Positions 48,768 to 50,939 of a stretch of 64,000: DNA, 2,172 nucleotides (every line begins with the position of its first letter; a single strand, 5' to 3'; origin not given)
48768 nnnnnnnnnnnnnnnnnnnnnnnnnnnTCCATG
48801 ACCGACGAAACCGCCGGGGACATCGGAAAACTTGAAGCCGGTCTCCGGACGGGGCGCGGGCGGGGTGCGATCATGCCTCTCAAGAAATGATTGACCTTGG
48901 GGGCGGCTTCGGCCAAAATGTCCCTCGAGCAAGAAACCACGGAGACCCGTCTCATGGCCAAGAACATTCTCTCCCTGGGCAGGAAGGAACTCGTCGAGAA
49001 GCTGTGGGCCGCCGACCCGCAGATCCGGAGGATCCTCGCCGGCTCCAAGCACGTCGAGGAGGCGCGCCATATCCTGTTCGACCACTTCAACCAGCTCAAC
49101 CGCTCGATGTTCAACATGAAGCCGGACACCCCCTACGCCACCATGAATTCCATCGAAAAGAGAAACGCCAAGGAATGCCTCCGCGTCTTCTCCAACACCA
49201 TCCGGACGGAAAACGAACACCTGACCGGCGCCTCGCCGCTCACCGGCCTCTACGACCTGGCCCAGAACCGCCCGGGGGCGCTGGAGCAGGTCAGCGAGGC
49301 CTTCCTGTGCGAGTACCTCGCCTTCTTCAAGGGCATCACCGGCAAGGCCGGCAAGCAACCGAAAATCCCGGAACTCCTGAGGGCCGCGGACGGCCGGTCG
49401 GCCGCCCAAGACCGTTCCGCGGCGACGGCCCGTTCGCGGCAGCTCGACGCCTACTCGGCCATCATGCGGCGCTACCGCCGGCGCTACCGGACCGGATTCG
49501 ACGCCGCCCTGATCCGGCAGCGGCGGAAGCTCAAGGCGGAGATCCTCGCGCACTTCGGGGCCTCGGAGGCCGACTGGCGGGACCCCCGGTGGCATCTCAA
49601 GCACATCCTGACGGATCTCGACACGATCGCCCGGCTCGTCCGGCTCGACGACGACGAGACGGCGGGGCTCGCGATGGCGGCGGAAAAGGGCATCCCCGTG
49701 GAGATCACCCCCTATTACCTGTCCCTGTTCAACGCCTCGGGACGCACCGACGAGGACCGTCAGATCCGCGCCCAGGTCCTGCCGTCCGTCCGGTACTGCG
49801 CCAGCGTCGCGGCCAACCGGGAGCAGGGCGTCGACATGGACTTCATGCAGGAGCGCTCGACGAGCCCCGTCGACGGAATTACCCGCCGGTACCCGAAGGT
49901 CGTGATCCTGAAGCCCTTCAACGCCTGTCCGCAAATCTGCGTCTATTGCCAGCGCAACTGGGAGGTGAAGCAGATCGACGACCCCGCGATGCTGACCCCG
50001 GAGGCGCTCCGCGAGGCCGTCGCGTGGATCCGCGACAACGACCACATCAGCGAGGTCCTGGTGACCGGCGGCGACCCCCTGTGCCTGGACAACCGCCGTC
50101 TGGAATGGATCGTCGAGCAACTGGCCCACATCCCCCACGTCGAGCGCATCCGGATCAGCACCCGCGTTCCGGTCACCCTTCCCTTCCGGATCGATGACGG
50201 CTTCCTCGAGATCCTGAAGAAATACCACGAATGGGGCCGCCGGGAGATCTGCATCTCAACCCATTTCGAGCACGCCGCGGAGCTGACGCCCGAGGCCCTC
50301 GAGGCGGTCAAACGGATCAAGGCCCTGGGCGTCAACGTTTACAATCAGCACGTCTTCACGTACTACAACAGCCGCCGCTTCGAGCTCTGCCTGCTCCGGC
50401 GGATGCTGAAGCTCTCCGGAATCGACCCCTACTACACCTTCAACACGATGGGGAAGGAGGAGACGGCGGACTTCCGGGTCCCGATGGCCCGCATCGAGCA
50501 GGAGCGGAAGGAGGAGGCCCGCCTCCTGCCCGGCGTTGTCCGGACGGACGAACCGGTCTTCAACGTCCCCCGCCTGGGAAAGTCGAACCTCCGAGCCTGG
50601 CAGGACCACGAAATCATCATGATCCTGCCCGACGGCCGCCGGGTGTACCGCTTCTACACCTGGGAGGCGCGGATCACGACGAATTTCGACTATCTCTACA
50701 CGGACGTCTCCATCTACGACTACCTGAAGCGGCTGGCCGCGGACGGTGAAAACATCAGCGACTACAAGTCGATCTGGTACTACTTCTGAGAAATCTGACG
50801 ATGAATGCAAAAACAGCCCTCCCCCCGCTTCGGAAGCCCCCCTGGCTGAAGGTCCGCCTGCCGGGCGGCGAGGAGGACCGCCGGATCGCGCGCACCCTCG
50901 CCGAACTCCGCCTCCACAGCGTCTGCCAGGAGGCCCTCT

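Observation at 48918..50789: N-terminally extended KamA-family radical-SAM aminomutase embedded between gcvPB and lipA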

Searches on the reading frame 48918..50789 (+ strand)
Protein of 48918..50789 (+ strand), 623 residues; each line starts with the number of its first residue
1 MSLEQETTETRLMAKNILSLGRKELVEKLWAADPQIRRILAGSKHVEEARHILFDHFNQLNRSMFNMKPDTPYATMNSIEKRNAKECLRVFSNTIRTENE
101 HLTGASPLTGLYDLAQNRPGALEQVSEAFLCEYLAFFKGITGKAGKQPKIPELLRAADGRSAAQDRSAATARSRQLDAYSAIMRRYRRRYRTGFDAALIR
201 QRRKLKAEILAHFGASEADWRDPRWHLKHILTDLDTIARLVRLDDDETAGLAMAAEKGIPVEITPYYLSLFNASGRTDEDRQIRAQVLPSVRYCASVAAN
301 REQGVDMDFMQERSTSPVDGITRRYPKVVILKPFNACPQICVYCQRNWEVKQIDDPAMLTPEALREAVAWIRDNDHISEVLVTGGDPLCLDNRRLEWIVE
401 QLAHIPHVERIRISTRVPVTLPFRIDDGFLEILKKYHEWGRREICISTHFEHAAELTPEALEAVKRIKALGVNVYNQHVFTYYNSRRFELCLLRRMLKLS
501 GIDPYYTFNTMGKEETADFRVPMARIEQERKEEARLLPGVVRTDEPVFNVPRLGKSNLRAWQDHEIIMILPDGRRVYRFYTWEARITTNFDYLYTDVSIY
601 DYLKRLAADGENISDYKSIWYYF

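Call 5: search_protein_families(library=pfam, proteins=[window:48918-50789:+])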
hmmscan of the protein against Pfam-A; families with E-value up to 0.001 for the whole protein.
window:48918-50789:+ (623 aa): 1 family
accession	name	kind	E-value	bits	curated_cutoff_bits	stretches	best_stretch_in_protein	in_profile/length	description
PF04055.27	Radical_SAM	-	4.4e-12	46.9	29.5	1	332-473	2-142/166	Radical SAM superfamily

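Call 6: search_protein_families(library=ncbifam, proteins=[window:48918-50789:+])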
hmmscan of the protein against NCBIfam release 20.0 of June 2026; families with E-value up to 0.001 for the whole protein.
window:48918-50789:+ (623 aa): 8 families
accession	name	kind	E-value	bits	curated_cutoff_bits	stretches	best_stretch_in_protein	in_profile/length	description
TIGR00238.1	TIGR00238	subfamily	6.8e-90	301.4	199.2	1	208-554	2-331/331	KamA family radical SAM protein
TIGR04368.1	Glu_2_3_NH3_mut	equivalog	1.6e-69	234.4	650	1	165-521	2-340/404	glutamate 2,3-aminomutase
TIGR03820.1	lys_2_3_AblA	equivalog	1.1e-59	202.3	525.4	1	216-525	3-300/417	lysine 2,3-aminomutase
TIGR04468.1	arg_2_3_am_muta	equivalog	1.9e-48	165.3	600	1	219-510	1-281/351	arginine 2,3-aminomutase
TIGR03822.1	AblA_like_2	hypoth_equivalog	9.4e-47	159.6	396.25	1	249-524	19-281/321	lysine-2,3-aminomutase-like protein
TIGR03821.1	EFP_modif_epmB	equivalog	2.1e-39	135.4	369.3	1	226-539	4-302/321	EF-P beta-lysylation protein EpmB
TIGR02666.1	moaA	equivalog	2.4e-06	26.8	284.05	1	336-415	19-98/336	GTP 3',8-cyclase MoaA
TIGR03963.1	rSAM_QueE_Clost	equivalog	0.00026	20.7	260.1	1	318-408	10-94/219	putative 7-carboxy-7-deazaguanine synthase QueE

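Call 7: find_homologous_proteins(query=window:48918-50789:+, max_evalue=1e-10)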
Query window:48918-50789:+ (623 aa): 2726 proteins with E <= 1e-10 among 8000 candidates; the best 120 are listed.
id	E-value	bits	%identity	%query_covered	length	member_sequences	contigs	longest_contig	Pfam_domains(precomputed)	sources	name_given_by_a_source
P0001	0.0e+0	1342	95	98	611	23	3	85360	PF04055.28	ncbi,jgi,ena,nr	ncbi:MAG TPA: KamA family radical SAM protein [Syntrophales bacterium]|nr:KamA family radical SAM pr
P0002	3.1e-295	999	69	98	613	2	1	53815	PF04055.28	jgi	-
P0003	4.0e-292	988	68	98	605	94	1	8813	PF04055.28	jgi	-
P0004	5.6e-290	981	68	98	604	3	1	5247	PF04055.28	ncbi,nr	ncbi:MAG: lysine 2,3-aminomutase [Thermodesulfobacteriota bacterium]|nr:lysine 2,3-aminomutase [Ther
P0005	3.0e-289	979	68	98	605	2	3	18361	PF04055.28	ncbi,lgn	-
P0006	2.3e-285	966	67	98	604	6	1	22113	PF04055.28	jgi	-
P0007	1.2e-283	961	66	98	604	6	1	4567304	PF04055.28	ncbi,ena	-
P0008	1.2e-282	957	66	98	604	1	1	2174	PF04055.28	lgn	-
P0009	1.6e-282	957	65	98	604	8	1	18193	PF04055.28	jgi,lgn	jgi:lysine 2,3-aminomutase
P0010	8.8e-281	951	65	98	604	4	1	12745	PF04055.28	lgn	-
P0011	2.1e-280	950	65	98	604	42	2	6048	PF04055.28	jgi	jgi:lysine 2,3-aminomutase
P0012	2.4e-280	950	65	98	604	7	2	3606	PF04055.28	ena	-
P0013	2.8e-280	949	65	98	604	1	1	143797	PF04055.28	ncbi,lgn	-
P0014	5.5e-280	948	66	98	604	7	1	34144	PF04055.28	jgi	jgi:lysine 2,3-aminomutase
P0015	7.3e-280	948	66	98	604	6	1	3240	PF04055.28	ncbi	-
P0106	7.6e-233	793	56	97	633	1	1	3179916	PF04055.28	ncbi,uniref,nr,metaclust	ncbi:KamA family radical SAM protein [Methanocella arvoryzae]|uniref:Radical SAM core domain-contain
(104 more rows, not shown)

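Call 9: search_solved_structures(query=window:48954-50789:+, max_evalue=0.001, show_alignments=2)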
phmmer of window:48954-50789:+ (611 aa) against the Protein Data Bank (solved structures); distinct sequences matched with E-value up to 0.001: 1.
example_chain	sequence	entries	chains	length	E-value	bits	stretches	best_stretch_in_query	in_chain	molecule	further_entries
2a5h_A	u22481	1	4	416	2.4e-43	151.9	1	203-512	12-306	L-lysine 2,3-aminomutase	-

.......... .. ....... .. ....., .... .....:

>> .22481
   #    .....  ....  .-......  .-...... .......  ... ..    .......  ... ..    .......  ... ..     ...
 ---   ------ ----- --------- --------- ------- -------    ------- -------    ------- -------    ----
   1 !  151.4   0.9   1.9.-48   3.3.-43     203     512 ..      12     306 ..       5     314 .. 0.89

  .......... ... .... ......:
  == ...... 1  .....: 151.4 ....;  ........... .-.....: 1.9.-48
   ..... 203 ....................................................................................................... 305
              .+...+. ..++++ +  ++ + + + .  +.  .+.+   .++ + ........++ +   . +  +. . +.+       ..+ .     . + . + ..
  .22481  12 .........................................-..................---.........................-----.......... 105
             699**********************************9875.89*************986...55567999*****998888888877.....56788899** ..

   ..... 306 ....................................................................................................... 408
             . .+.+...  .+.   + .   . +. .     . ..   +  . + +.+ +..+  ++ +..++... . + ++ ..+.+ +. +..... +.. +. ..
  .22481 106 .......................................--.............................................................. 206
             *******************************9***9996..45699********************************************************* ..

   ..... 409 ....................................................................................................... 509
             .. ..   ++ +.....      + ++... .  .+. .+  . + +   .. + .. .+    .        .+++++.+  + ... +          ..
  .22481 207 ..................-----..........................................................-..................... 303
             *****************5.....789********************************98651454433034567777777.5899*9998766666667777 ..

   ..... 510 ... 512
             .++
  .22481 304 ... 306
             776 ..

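Call 16: find_related_loci(query=A1, collection=genome_contigs, flank=10000)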
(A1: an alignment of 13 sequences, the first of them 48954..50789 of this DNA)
Query A1 (611 aa) in genome_contigs; peptide patterns used: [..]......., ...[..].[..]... (x = any residue, [..] = any of these).
599 stretches matched a pattern (row limit reached: there are more); 582 encode a relative of the query (tblastn E <= 1e-3); the best 80 are kept; 80 distinct loci.
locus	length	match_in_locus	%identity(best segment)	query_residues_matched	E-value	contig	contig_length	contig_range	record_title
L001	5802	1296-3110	68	1-611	0e+0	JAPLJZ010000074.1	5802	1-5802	MAG: Deltaproteobacteria bacterium isolate LacPavin_0419_WC70S_MAG_52_23 LacPavin_0419_WC70S_scaffold_182476, whole geno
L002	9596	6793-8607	67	1-611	0e+0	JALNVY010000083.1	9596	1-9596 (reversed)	MAG: Syntrophales bacterium isolate SO_2016_GW1 bin 25 scaffold13140_OW334_2016, whole genome shotgun sequence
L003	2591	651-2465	68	1-611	0e+0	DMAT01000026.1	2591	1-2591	MAG TPA_asm: Syntrophus sp. (in: bacteria) isolate UBA8958 contig_72099, whole genome shotgun sequence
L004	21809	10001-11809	66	3-611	0e+0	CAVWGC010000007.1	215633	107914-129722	MAG: uncultured delta proteobacterium isolate MFD04716.bin.2.49 genome assembly, contig: contig_20773, whole genome shot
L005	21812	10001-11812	67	3-611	0e+0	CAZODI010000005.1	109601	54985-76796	MAG TPA_asm: uncultured Syntrophaceae bacterium isolate binchicken_co20_342 genome assembly, contig: NODE_476_length_109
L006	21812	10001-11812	67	3-611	0e+0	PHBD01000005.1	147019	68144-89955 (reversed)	MAG: Deltaproteobacteria bacterium HGW-Deltaproteobacteria-19 bjp_ig2102_scaffold_137, whole genome shotgun sequence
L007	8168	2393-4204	67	3-611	0e+0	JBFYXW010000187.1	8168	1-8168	MAG: Syntrophaceae bacterium isolate PPR_0392 k121_2835253, whole genome shotgun sequence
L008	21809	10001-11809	65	3-611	0e+0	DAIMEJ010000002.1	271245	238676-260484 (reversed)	MAG TPA_asm: Syntrophales bacterium isolate CTOTU18575 NODE_25_length_271245_cov_27.461370, whole genome shotgun sequenc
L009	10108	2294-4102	66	3-611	0e+0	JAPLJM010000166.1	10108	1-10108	MAG: Deltaproteobacteria bacterium isolate LacPavin_0920_SED1_MAG_53_19 LacPavin_0920_SED1_scaffold_559899, whole genome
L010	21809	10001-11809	65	3-611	0e+0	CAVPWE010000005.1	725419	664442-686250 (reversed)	MAG: uncultured delta proteobacterium isolate MFD00032.bin.1.44 genome assembly, contig: contig_46519, whole genome shot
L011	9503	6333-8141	64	3-611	0e+0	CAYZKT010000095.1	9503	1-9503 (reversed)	MAG TPA_asm: uncultured Syntrophaceae bacterium isolate binchicken_co26_226 genome assembly, contig: NODE_8611_length_95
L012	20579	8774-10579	66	3-611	0e+0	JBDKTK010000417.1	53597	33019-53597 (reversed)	MAG: Syntrophaceae bacterium isolate 7_bin.119 c_000001772370, whole genome shotgun sequence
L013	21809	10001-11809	64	3-611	0e+0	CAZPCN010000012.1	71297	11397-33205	MAG TPA_asm: uncultured Syntrophaceae bacterium isolate binchicken_co190_332 genome assembly, contig: NODE_839_length_71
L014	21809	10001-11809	63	3-611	0e+0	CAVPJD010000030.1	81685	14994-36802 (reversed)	MAG: uncultured delta proteobacterium isolate MFD00032.bin.2.132 genome assembly, contig: contig_73997, whole genome sho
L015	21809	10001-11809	63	3-611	0e+0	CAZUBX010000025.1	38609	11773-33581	MAG TPA_asm: uncultured Syntrophaceae bacterium isolate SRP302447_co2_74 genome assembly, contig: NODE_2901_length_38609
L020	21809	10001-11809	63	3-611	0e+0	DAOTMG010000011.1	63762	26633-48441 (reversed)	MAG TPA_asm: Syntrophales bacterium isolate AMR_MDS_2927 NODE_527_length_63762_cov_10.056069, whole genome shotgun seque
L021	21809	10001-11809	63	3-611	0e+0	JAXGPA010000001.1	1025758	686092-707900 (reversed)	MAG: Syntrophales bacterium isolate AnMBR.bin292 bin292_1, whole genome shotgun sequence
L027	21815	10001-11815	60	1-611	0e+0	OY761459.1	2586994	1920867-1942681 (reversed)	MAG: Syntrophales bacterium isolate c6a0f7f3-880d-44d6-9c5f-266f97196533 genome assembly, chromosome: 1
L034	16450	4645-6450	59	3-611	0e+0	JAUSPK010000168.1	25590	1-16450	MAG: Syntrophales bacterium isolate E21_metabat.bin.54_sub E21_k141_130416, whole genome shotgun sequence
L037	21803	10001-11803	58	3-611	0e+0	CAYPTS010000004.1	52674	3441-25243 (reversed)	MAG TPA_asm: uncultured bacterium isolate binchicken_co27_220 genome assembly, contig: NODE_1071_length_52674_cov_64.423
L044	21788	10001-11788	56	10-611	0e+0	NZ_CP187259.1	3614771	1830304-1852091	Methanocella sp. MCL-LM chromosome, complete genome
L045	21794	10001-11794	56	5-611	0e+0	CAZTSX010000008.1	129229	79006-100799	MAG TPA_asm: uncultured Prolixibacteraceae bacterium isolate binchicken_co147_440 genome assembly, contig: NODE_262_leng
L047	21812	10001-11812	57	1-611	0e+0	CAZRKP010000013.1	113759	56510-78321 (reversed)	MAG TPA_asm: uncultured Victivallis sp. isolate binchicken_co273_45 genome assembly, contig: NODE_161_length_113759_cov_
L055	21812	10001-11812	54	1-611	0e+0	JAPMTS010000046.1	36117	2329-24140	MAG: Candidatus Methanoperedens sp. isolate RBG 1 RBG_16_Archaea_41_19_RBG_16_scaffold_276, whole genome shotgun sequenc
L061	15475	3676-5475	54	2-611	0e+0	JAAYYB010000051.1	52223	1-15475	MAG: Fibrobacter sp. isolate AS06rmzACSIP_199 96560_AS06, whole genome shotgun sequence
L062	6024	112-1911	54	3-611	0e+0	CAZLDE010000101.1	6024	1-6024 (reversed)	MAG TPA_asm: uncultured Thermoplasmatales archaeon isolate SRP098346_co1_225 genome assembly, contig: NODE_19107_length_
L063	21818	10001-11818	53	1-611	0e+0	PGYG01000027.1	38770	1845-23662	MAG: Candidatus Methanoperedenaceae archaeon HGW-Methanoperedenaceae-1 08E140C01_10kDa_scaffold_1198, whole genome shotg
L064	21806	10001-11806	54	2-611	0e+0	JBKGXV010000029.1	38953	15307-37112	MAG: Chitinispirillaceae bacterium isolate C1M08_1 NODE_345_length_38953_cov_19.010566, whole genome shotgun sequence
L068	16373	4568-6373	54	1-611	0e+0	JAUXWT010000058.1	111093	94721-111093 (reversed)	MAG: Bacteroidales bacterium isolate C15_metabat.bin.17 C15_k141_330969, whole genome shotgun sequence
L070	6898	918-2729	53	1-611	0e+0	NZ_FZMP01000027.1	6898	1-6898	Candidatus Methanoperedens nitroreducens isolate Mnv1, whole genome shotgun sequence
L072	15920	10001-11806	53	1-611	0e+0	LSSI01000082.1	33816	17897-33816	MAG: Thermoplasmatales archaeon SM1-50 WOR1_30_36_614, whole genome shotgun sequence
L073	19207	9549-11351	53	3-611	0e+0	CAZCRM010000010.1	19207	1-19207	MAG TPA_asm: uncultured Methanosarcinales archaeon isolate SRP216583_co2_253 genome assembly, contig: NODE_2047_length_1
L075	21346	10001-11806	53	3-611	0e+0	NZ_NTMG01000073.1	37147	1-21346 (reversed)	Candidatus Methanoperedens sp. BLZ2 CMPBLZ2contig_78, whole genome shotgun sequence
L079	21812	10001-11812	53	1-611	0e+0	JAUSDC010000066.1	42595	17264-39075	MAG: Candidatus Methanoperedens sp. isolate E14_concoct.bin.71 E14_k141_988379, whole genome shotgun sequence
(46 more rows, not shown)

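Call 20: search_protein_families(library=pfam, proteins=[L027:8979-9977:+, L027:4660-5685:+, L027:5744-6244:+, L027:6257-8977:+, L027:11830-12597:-, L027:12608-13255:-, L027:13458-16388:+, L079:6680-7837:+, L079:7834-9159:+, L079:9149-9985:+], max_evalue=0.00001)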
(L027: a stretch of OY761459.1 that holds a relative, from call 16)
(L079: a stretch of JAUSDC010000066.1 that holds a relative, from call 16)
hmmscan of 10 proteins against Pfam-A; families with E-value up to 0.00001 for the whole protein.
L027:8979-9977:+ (332 aa): 2 families
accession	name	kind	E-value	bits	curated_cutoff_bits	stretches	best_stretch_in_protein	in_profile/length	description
PF19328.4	DAP_DH_C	-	1.7e-33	116.4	23.3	1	143-330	1-194/206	2,4-diaminopentanoate dehydrogenase C-terminal domain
PF01113.26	DapB_N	-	6.8e-06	26.6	25.6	0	7-79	2-73/124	Dihydrodipicolinate reductase, N-terminus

L027:4660-5685:+ (341 aa): 2 families
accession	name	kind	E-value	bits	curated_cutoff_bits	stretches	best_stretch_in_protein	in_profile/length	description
PF16868.10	NMT1_3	-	2.2e-86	290.5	27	1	35-338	1-289/289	NMT1-like family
PF09084.16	NMT1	-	8.2e-07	29.6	20.5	1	106-206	60-157/216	NMT1/THI5 like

L027:5744-6244:+ (166 aa): 1 family
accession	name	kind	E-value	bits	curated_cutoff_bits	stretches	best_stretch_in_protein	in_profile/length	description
PF08905.16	DUF1850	-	2e-15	57.3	27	1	48-132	1-82/87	Domain of unknown function (DUF1850)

L027:6257-8977:+ (906 aa): 1 family
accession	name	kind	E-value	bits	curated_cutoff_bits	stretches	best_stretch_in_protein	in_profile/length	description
PF06808.19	DctM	-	8.1e-87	292.2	23.8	2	267-543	1-255/413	Tripartite ATP-independent periplasmic transporter, DctM component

L027:11830-12597:- (255 aa): 0 families

L027:12608-13255:- (215 aa): 0 families

L027:13458-16388:+ (976 aa): 4 families
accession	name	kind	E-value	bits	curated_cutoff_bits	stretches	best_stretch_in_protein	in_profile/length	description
PF08367.16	M16C_assoc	-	4.6e-69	232.8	25.3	1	457-706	1-252/252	Peptidase M16C associated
PF22516.1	PreP_C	-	7.5e-62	208.4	27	1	784-956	2-173/173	PreP C-terminal domain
PF05193.26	Peptidase_M16_C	-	2.1e-31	109.7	23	1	201-381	2-180/181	Peptidase M16 inactive domain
PF00675.25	Peptidase_M16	-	1.6e-07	31.7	22.3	1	57-139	29-108/149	Insulinase (Peptidase family M16)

L079:6680-7837:+ (385 aa): 4 families
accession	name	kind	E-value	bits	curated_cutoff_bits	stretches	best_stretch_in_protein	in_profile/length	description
PF00924.24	MS_channel_2nd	-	4.2e-25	88.1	20.2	1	191-257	1-67/68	Mechanosensitive ion channel, beta-domain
PF21082.3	MS_channel_3rd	-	2.4e-15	57.2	21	1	264-351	1-88/88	Mechanosensitive ion channel MscS, C-terminal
PF21088.3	MS_channel_1st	-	2.1e-09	37.7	23.1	1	151-190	3-42/42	Mechanosensitive ion channel, transmembrane helices 2/3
PF24956.1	Msl2-3_C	-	9.5e-06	26.2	29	0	263-342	2-84/87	Mechanosensitive ion channel protein 2/3 C-terminal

L079:7834-9159:+ (441 aa): 2 families
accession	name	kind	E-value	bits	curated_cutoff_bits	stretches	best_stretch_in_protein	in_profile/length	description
PF12544.13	LAM_C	-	1.1e-44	152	26.7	1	322-438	1-111/127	Lysine-2,3-aminomutase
PF04055.27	Radical_SAM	-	2.2e-14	54.4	29.5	1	131-279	3-158/166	Radical SAM superfamily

L079:9149-9985:+ (278 aa): 2 families
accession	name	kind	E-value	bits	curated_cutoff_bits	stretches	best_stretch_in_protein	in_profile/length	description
PF00583.31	Acetyltransf_1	-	3.5e-08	34.2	20.7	1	144-232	4-96/116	Acetyltransferase (GNAT) family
PF13527.13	Acetyltransf_9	-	4.6e-07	30.3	25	1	130-239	2-116/127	Acetyltransferase (GNAT) domain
